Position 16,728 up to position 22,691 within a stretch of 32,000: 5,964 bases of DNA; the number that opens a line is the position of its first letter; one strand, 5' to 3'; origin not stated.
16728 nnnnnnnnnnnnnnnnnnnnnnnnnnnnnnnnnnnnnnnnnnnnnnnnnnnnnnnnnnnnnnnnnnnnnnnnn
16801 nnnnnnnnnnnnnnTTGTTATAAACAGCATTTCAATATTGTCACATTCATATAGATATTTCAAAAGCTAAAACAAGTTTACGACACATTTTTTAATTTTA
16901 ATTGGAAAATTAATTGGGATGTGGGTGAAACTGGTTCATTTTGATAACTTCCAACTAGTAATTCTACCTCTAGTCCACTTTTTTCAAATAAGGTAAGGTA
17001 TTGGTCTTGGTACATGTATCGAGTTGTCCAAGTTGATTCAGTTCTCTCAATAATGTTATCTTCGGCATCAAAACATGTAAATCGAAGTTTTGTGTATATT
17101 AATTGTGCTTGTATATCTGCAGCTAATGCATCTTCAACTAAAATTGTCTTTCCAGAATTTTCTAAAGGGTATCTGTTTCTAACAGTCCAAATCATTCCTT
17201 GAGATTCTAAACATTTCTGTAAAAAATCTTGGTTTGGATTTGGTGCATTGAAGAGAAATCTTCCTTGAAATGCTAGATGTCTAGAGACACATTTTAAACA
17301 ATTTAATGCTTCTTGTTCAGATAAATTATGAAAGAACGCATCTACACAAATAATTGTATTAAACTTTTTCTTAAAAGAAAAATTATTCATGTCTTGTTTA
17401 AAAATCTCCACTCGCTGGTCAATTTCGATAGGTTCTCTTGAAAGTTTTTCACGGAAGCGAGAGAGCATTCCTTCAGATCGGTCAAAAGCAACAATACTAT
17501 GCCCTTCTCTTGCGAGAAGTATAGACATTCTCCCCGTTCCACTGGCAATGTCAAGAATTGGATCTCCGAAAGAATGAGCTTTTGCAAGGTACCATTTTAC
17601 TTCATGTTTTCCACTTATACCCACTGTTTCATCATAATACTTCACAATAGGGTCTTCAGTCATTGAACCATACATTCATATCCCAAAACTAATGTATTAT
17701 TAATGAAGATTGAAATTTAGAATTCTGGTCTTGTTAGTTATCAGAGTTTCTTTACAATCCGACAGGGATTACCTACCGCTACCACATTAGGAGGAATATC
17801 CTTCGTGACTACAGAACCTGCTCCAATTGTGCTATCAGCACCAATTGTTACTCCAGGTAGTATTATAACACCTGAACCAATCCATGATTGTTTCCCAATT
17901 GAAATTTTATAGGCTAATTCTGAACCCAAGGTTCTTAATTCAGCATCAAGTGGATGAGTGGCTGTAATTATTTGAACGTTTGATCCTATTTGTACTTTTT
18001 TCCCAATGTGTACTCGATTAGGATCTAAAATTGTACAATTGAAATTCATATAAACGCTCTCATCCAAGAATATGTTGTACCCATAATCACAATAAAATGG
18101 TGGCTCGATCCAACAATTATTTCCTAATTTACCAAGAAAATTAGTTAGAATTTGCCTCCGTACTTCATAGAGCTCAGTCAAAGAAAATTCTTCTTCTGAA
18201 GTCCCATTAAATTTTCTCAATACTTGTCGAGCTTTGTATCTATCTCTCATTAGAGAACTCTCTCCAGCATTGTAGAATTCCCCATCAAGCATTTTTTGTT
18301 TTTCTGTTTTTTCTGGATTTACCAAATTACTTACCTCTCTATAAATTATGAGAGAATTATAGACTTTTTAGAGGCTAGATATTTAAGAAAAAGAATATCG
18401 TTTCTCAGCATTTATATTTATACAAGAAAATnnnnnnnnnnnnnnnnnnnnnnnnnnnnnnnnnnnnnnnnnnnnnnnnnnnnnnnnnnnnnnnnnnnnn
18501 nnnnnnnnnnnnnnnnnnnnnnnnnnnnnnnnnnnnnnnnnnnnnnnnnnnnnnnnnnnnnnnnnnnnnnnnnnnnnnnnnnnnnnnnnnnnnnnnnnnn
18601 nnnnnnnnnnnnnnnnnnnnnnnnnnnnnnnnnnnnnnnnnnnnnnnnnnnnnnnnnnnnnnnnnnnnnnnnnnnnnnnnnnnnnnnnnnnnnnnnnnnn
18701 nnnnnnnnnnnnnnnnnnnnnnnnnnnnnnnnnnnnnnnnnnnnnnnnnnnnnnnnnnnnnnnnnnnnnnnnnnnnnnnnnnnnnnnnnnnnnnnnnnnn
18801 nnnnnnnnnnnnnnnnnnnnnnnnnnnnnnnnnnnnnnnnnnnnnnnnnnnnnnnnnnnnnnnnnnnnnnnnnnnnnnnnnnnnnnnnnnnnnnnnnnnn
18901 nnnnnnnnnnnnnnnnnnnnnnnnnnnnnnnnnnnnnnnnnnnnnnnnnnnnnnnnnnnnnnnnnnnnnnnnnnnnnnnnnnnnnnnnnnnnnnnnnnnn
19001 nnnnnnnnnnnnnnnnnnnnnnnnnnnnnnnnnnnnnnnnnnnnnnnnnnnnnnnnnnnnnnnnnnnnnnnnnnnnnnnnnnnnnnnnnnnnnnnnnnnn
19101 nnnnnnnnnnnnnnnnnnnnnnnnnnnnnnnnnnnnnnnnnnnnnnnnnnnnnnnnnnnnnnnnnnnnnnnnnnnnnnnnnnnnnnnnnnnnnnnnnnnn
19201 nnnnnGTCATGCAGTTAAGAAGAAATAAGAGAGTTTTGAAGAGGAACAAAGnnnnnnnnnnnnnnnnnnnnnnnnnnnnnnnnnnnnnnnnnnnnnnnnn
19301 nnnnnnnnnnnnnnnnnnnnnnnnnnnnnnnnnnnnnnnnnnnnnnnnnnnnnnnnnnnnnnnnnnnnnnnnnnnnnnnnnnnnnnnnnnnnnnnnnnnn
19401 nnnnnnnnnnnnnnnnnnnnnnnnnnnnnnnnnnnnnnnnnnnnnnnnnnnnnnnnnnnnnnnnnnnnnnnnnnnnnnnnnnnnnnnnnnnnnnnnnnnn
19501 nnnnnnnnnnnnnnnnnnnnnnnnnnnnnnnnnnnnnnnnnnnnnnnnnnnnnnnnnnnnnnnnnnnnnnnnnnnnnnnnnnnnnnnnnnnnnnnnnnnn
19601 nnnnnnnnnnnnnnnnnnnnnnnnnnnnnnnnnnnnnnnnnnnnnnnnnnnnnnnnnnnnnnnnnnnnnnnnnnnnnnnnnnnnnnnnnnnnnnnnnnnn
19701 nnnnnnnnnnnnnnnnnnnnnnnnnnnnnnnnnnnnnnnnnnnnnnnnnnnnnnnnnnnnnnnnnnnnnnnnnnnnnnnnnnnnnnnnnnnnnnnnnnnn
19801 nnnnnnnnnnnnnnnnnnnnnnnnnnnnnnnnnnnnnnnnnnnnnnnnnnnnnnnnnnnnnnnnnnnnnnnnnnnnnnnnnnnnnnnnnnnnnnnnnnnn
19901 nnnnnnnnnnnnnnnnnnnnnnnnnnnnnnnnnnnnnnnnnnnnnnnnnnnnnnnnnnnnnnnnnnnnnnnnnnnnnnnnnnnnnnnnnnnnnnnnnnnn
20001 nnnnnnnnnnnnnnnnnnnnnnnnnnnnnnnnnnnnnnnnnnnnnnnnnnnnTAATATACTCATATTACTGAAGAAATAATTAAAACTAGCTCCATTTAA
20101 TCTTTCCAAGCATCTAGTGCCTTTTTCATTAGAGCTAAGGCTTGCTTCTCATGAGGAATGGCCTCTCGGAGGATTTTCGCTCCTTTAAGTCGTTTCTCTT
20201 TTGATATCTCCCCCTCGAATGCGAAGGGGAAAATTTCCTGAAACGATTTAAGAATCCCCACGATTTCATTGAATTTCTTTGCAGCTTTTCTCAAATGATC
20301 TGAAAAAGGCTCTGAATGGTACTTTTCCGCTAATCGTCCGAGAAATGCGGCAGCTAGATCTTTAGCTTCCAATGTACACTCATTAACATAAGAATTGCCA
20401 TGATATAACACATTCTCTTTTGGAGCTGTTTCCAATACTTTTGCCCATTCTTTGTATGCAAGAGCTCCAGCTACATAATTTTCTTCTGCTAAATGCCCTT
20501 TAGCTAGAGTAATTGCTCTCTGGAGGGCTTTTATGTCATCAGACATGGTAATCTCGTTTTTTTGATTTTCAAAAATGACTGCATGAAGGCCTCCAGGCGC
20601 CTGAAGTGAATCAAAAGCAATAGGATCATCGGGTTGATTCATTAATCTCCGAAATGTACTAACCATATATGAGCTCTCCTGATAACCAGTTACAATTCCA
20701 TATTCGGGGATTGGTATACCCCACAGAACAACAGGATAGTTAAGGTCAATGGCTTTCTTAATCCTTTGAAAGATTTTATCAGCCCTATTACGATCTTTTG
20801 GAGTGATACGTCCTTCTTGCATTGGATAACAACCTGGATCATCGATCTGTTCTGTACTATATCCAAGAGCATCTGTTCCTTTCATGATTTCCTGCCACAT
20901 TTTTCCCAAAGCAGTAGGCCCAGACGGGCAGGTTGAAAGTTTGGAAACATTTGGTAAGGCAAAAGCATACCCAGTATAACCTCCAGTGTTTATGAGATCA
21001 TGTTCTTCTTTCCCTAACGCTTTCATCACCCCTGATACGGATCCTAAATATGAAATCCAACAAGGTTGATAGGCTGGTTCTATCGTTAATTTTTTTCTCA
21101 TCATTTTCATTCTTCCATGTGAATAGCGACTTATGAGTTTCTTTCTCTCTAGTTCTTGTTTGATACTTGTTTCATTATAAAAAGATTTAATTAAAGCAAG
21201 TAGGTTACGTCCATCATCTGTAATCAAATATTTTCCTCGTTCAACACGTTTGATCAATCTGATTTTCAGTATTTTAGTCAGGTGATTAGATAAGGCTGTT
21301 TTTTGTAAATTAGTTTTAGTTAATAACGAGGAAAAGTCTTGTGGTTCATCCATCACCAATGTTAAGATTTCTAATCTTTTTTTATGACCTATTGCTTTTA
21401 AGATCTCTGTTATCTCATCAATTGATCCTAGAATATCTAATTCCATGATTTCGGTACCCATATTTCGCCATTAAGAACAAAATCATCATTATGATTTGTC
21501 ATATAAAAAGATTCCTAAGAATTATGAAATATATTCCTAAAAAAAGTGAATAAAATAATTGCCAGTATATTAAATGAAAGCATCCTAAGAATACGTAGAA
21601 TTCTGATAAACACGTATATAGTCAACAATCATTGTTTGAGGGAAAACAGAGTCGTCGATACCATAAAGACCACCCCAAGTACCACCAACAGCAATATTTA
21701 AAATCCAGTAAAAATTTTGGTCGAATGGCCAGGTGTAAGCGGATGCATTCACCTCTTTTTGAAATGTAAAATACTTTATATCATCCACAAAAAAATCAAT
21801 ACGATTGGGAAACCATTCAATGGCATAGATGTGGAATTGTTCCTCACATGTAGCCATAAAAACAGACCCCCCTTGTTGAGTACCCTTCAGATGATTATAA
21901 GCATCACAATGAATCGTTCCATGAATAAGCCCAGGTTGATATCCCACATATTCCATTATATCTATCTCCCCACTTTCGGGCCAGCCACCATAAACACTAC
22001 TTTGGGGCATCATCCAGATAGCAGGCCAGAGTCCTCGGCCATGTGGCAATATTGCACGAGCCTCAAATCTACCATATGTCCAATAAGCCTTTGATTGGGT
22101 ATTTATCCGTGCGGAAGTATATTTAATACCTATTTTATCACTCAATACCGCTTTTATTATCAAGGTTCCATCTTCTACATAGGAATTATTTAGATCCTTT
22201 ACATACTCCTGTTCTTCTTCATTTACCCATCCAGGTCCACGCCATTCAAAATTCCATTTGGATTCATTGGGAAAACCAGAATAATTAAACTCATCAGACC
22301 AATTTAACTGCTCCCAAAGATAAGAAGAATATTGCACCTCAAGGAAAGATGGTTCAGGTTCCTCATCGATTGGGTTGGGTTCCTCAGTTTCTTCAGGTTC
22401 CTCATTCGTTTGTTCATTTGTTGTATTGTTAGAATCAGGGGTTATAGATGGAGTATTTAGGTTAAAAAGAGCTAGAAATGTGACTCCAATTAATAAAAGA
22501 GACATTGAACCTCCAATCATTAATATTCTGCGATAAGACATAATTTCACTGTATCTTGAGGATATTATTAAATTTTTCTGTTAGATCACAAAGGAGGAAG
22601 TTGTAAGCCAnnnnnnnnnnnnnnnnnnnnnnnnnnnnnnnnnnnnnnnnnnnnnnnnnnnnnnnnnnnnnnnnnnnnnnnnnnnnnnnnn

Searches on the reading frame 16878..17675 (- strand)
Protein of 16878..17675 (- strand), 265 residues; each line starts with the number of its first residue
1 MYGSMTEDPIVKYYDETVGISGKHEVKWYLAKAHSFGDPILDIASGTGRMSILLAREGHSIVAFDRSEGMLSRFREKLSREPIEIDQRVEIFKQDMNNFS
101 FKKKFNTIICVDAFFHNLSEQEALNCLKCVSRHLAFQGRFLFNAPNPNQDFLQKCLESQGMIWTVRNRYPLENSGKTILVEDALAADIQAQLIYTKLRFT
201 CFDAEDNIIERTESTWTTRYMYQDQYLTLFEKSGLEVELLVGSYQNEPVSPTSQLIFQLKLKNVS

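Call 9: search_protein_families(library=pfam, proteins=[window:16878-17675:-], max_evalue=0.001)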
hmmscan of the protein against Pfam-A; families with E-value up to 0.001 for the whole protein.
window:16878-17675:- (265 aa): 9 families
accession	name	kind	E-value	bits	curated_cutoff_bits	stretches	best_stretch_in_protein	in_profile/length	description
PF13649.12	Methyltransf_25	-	2.8e-17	63.6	27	1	40-138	1-97/97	Methyltransferase domain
PF13847.12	Methyltransf_31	-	3.4e-13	49.9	27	1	37-171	4-133/145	Methyltransferase domain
PF08241.18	Methyltransf_11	-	3.7e-11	43.9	21.2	1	41-142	1-95/95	Methyltransferase domain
PF08242.18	Methyltransf_12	-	3.1e-10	41.1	30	1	41-140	1-98/98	Methyltransferase domain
PF13489.12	Methyltransf_23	-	3.1e-07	30.7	27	1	37-154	23-128/164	Methyltransferase domain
PF00398.26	RrnaAD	-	1.6e-05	24.6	24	1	38-121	32-114/263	Ribosomal RNA adenine dimethylase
PF05175.20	MTS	-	6.3e-05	23.1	23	1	37-119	32-113/170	Methyltransferase small domain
PF03848.20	TehB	-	7.9e-05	22.6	20.4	1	40-122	34-112/193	Tellurite resistance protein TehB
PF01209.24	Ubie_methyltran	-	0.00061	19.6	20.1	1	34-140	45-149/233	ubiE/COQ5 methyltransferase family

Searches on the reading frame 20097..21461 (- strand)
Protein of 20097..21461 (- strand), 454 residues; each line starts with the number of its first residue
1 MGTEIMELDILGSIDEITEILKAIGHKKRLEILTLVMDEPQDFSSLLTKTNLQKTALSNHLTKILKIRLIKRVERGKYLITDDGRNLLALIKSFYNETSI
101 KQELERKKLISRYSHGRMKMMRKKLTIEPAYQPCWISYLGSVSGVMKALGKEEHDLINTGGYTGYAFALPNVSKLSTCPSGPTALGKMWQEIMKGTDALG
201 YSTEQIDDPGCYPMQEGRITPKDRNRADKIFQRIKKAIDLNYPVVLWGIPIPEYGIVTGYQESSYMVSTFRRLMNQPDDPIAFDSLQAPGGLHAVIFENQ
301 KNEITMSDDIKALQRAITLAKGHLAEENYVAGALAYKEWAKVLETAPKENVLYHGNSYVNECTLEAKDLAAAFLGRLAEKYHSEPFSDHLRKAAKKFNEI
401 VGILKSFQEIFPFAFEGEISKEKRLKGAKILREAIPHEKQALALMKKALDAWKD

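Call 8: search_protein_families(library=pfam, proteins=[window:20097-21461:-], max_evalue=0.001)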
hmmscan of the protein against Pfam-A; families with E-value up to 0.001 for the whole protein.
window:20097-21461:- (454 aa): 3 families
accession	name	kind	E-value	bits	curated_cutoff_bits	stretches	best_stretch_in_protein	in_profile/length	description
PF01022.26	HTH_5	-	1.7e-06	28.3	22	1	27-71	2-46/47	Bacterial regulatory protein, arsR family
PF14947.12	HTH_45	-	1.3e-05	25.5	25.5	1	30-96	9-74/77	Winged helix-turn-helix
PF24038.1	DUF7347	-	0.00028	21.5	27.6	0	19-89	3-75/77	Domain of unknown function (DUF7347)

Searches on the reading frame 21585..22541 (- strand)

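Call 8: search_protein_families(library=pfam, proteins=[window:21585-22541:-], max_evalue=0.001)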
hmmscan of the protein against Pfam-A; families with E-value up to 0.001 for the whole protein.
window:21585-22541:- (318 aa): 2 families
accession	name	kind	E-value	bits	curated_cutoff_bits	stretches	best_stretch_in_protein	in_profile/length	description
PF00722.28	Glyco_hydro_16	-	6.9e-23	81.4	22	1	141-291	29-164/175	Glycosyl hydrolases family 16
PF03935.22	SKN1_KRE6_Sbg1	-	9.4e-12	44.5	30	2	7-179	47-223/501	Beta-glucan synthesis-associated protein SKN1/KRE6/Sbg1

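Call 35: search_protein_families(library=ncbifam, proteins=[window:21585-22541:-], max_evalue=0.00001)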
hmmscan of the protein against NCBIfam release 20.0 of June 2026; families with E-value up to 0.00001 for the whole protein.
window:21585-22541:- (318 aa): 1 family
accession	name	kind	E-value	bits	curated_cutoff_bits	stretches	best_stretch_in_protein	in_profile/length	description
NF052454.1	BtaGlycanEglC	equivalog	3.8e-23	82.1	700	1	115-313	270-457/459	endo-1,3-1,4-beta-glycanase EglC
